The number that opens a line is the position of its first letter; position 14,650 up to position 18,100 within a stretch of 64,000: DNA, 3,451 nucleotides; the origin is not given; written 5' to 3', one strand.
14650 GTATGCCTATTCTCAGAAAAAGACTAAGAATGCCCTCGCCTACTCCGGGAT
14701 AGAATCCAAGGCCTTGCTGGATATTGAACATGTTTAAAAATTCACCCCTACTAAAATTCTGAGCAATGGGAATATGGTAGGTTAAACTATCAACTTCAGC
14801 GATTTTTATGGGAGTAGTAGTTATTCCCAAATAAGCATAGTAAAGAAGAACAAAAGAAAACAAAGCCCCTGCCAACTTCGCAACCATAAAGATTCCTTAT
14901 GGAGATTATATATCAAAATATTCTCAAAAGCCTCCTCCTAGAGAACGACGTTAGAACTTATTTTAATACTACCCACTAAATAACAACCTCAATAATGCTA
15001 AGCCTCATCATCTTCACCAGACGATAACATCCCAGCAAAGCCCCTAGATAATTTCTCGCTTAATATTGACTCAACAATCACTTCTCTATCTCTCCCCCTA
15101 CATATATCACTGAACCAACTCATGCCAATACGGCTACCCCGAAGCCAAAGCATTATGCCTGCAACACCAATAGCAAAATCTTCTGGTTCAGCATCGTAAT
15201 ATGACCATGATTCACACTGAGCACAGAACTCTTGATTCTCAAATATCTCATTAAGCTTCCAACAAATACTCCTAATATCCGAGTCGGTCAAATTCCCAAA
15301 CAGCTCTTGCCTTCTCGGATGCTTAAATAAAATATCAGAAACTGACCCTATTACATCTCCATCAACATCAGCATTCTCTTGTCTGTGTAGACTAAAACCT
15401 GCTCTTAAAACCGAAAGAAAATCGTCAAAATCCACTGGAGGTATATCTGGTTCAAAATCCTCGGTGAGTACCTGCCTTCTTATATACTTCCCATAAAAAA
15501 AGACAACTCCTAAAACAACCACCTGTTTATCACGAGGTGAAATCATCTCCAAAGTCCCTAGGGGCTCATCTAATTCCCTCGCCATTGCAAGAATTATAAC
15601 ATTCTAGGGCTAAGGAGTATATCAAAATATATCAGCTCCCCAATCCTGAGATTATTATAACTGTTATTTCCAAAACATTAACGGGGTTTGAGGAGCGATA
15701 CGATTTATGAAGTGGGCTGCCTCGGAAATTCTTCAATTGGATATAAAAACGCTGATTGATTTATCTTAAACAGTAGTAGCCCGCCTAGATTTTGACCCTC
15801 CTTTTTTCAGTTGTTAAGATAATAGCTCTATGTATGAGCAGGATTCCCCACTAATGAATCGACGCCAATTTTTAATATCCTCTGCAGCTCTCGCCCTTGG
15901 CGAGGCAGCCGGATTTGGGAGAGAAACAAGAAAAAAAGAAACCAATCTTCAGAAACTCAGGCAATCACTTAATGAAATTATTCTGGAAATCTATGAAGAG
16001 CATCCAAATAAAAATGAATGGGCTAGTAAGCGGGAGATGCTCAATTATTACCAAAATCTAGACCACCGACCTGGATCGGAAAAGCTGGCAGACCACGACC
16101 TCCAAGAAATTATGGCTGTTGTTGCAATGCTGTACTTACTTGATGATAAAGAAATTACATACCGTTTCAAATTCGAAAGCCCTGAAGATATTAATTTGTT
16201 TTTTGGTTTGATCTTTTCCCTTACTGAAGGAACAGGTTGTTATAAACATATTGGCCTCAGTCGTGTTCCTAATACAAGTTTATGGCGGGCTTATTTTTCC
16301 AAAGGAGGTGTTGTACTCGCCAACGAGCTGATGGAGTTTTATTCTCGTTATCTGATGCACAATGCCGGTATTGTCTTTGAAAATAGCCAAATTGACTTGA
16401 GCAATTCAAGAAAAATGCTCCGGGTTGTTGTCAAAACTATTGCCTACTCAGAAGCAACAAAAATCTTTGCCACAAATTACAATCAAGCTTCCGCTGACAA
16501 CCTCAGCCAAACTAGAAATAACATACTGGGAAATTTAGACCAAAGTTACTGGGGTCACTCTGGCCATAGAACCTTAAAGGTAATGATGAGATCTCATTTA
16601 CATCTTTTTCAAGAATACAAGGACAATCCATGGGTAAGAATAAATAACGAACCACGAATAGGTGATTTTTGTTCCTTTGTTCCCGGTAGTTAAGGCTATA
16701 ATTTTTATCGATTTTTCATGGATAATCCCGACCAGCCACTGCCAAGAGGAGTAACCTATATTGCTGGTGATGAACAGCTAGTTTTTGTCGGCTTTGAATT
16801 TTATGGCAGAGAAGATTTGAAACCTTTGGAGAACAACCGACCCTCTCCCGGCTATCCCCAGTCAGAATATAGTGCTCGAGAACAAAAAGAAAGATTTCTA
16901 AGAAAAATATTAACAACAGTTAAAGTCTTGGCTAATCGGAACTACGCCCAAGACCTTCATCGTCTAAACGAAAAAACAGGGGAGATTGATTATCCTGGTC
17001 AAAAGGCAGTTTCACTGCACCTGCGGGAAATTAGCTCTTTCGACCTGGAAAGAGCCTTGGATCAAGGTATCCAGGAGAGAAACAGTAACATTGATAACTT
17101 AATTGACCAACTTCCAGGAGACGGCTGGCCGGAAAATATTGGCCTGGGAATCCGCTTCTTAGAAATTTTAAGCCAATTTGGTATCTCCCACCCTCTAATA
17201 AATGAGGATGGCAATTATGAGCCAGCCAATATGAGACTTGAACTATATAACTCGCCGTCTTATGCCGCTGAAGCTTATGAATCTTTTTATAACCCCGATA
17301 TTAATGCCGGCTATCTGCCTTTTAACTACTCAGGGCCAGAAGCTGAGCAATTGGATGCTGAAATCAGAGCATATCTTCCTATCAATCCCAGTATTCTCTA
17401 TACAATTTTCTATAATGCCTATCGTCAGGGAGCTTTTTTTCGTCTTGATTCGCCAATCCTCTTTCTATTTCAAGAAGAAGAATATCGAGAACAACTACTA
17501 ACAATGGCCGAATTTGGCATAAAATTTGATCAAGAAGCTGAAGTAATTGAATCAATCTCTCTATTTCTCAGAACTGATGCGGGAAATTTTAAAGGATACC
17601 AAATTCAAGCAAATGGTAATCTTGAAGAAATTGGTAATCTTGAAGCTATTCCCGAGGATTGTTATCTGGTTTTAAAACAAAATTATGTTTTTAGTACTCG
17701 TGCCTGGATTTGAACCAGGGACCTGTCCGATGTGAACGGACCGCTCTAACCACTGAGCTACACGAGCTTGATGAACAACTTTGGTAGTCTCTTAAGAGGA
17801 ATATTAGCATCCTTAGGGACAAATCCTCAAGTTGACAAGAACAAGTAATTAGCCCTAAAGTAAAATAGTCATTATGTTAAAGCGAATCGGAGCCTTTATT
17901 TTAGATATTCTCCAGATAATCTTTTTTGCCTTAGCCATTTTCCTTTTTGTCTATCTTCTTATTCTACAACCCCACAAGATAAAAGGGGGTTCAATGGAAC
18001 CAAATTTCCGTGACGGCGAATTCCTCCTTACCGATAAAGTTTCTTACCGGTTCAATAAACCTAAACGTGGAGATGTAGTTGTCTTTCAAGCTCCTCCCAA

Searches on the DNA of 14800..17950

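Call 86: search_rna_families(source=window, start=14800, end=17950, threshold=evalue, max_evalue=1)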
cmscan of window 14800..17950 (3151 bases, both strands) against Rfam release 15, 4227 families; matches with E-value up to 1: 2.
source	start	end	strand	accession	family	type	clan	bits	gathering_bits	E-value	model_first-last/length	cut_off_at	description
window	17695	17767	-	RF00005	tRNA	Gene; tRNA;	CL00001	68.7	29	3.5e-14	1-71/71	no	tRNA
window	17694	17767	+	RF04354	Plastid-ycf2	Cis-reg;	-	28.4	65.7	0.0048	1-75/75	no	Plastid-ycf2 5UTR RNA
